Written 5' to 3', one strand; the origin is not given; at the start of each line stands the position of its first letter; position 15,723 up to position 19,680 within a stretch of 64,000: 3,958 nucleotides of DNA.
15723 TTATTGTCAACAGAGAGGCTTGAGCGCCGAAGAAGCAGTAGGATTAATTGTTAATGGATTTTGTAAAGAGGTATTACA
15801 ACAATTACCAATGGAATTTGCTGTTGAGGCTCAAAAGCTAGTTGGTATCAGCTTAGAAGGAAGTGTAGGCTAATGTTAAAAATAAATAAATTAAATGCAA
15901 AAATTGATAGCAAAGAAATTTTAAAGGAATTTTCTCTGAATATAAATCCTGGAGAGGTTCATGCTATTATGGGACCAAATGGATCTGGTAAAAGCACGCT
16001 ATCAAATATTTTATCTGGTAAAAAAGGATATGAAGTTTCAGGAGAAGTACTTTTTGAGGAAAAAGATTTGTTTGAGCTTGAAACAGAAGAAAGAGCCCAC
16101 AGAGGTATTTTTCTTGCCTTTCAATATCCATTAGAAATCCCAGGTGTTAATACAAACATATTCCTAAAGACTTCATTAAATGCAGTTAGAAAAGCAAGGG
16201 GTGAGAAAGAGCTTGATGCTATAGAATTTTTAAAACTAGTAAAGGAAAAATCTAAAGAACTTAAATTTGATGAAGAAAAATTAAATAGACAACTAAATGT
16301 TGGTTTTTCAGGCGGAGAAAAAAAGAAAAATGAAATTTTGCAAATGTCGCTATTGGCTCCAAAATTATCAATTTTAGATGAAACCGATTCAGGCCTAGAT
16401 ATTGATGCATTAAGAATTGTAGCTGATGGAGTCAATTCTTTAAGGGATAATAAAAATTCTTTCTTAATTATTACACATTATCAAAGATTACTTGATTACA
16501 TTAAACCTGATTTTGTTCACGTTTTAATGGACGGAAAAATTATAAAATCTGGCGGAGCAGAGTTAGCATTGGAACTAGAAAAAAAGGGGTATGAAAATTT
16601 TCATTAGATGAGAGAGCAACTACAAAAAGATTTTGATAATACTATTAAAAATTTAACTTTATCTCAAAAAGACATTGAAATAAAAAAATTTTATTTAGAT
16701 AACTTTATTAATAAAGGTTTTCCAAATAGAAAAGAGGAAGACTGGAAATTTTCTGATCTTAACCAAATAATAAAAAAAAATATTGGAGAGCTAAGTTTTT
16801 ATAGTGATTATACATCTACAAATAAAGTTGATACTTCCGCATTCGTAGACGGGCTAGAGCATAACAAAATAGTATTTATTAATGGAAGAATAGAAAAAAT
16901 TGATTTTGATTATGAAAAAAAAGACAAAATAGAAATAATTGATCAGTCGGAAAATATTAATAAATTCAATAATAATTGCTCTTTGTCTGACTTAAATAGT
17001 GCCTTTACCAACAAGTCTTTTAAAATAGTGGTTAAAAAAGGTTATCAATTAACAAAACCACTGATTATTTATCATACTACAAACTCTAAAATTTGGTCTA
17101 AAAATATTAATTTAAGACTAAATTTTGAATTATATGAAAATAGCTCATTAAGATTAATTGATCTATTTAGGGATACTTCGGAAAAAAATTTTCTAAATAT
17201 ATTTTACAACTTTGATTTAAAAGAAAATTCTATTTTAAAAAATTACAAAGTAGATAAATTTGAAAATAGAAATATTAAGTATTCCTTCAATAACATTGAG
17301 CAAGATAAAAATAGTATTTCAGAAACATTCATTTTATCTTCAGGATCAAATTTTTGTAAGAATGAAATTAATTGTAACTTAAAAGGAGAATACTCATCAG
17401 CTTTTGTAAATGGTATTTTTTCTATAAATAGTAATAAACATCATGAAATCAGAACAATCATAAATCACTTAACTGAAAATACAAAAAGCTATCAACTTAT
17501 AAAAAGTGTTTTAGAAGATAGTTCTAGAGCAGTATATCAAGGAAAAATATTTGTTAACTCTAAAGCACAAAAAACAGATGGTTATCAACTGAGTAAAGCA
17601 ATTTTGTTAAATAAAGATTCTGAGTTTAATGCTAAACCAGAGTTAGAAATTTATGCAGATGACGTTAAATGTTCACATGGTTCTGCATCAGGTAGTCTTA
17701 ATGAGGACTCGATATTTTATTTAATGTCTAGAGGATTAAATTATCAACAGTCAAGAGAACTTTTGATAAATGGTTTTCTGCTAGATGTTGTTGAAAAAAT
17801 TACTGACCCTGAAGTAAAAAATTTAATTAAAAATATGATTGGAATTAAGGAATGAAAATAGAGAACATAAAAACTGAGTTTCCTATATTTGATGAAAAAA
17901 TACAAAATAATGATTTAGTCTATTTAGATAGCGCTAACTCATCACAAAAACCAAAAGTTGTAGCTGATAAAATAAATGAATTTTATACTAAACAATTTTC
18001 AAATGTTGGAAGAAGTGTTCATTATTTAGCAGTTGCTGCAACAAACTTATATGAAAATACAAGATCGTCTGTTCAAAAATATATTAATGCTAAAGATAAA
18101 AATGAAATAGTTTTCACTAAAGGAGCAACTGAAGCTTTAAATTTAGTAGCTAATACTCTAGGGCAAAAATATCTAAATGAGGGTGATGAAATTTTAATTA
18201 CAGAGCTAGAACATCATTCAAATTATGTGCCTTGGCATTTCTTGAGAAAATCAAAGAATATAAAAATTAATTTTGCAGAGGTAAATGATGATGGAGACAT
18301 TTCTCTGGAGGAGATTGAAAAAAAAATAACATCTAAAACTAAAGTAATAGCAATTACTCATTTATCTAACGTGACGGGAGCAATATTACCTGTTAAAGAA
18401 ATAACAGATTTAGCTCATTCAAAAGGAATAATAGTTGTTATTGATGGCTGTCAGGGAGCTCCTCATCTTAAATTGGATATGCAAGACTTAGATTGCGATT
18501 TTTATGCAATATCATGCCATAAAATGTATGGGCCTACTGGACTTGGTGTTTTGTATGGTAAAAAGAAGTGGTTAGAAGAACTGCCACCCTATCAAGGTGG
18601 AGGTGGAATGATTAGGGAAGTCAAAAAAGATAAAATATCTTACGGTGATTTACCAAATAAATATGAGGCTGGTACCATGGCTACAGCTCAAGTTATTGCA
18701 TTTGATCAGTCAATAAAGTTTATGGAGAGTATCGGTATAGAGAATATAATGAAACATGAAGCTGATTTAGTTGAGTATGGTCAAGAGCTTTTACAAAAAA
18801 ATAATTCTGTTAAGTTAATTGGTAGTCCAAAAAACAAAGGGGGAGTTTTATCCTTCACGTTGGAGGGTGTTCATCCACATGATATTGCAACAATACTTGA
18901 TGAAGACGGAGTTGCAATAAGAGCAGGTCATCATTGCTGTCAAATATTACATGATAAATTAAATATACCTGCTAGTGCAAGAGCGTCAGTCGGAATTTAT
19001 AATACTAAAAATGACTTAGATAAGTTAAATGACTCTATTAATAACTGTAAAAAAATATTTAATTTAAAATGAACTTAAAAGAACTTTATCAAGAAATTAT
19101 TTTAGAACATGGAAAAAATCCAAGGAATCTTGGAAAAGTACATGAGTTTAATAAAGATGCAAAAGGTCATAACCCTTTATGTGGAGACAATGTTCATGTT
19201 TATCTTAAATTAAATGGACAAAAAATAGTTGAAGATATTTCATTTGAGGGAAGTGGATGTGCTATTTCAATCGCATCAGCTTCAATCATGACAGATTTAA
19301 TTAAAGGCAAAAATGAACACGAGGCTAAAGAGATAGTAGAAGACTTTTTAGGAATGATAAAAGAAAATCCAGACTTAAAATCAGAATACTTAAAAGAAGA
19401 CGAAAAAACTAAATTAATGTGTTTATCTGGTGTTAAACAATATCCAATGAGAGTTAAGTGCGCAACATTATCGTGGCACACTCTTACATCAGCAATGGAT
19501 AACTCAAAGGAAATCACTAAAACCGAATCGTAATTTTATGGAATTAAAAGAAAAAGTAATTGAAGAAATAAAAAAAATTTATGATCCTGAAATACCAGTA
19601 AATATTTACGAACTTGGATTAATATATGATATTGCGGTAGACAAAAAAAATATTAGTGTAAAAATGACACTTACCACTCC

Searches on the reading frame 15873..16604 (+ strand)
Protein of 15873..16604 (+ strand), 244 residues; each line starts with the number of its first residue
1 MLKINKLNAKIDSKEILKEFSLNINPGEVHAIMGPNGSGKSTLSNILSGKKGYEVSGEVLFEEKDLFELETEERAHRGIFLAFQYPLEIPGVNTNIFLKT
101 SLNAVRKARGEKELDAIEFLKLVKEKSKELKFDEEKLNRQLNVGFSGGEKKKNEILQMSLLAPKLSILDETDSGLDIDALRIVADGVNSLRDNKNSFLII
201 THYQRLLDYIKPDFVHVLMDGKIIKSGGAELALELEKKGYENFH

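Call 6: search_protein_families(library=pfam, proteins=[window:15873-16604:+], max_evalue=0.00001)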
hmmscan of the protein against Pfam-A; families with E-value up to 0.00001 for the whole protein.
window:15873-16604:+ (244 aa): 2 families
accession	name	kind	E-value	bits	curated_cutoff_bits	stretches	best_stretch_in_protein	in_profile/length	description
PF00005.33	ABC_tran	-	5.7e-22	79.2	25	1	17-171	1-135/137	ABC transporter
PF02463.25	SMC_N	-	7.4e-07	29.3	40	0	164-210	160-205/220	RecF/RecN/SMC N terminal domain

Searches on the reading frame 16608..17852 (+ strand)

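Call 6: search_protein_families(library=pfam, proteins=[window:16608-17852:+], max_evalue=0.00001)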
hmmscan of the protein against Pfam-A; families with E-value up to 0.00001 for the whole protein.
window:16608-17852:+ (415 aa): 1 family
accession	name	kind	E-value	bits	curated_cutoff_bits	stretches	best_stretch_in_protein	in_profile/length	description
PF01458.23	SUFBD_core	-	6.1e-60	203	27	1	169-390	12-232/232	SUF system FeS cluster assembly, SufBD core domain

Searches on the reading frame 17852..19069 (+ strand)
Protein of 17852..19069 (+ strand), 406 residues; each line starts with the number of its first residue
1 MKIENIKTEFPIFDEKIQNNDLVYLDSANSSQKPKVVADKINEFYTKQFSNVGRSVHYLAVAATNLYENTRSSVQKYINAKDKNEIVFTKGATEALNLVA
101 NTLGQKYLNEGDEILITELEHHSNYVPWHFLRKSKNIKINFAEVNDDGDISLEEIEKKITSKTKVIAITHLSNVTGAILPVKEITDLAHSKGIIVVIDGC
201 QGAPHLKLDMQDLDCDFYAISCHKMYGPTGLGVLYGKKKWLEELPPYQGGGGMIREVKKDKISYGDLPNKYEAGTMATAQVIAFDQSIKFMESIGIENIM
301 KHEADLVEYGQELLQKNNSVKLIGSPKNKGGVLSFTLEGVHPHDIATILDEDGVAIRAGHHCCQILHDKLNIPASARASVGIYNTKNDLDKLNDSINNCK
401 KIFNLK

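Call 6: search_protein_families(library=pfam, proteins=[window:17852-19069:+], max_evalue=0.00001)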
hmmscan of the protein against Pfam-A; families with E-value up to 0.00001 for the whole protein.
window:17852-19069:+ (406 aa): 5 families
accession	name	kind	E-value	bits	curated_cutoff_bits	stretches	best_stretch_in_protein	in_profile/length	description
PF00266.25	Aminotran_5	-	4.3e-138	460.8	21.5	1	23-392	1-371/371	Aminotransferase class-V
PF00155.27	Aminotran_1_2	-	4.6e-13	49.5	19.7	1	30-239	17-236/361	Aminotransferase class I and II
PF01053.26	Cys_Met_Meta_PP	-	7.7e-10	38.3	27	1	105-224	85-198/381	Cys/Met metabolism PLP-dependent enzyme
PF01041.23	DegT_DnrJ_EryC1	-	1.5e-09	38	19.8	1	86-202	42-149/360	DegT/DnrJ/EryC1/StrS aminotransferase family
PF01212.27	Beta_elim_lyase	-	2.8e-06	27.3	27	1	83-284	47-238/288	Beta-eliminating lyase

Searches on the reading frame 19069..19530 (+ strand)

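Call 6: search_protein_families(library=pfam, proteins=[window:19069-19530:+], max_evalue=0.00001)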
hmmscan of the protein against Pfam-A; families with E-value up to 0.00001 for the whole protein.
window:19069-19530:+ (154 aa): 1 family
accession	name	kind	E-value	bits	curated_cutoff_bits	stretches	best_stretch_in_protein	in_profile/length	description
PF01592.21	NifU_N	-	6.4e-25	88.2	22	1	7-131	2-126/127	NifU-like N terminal domain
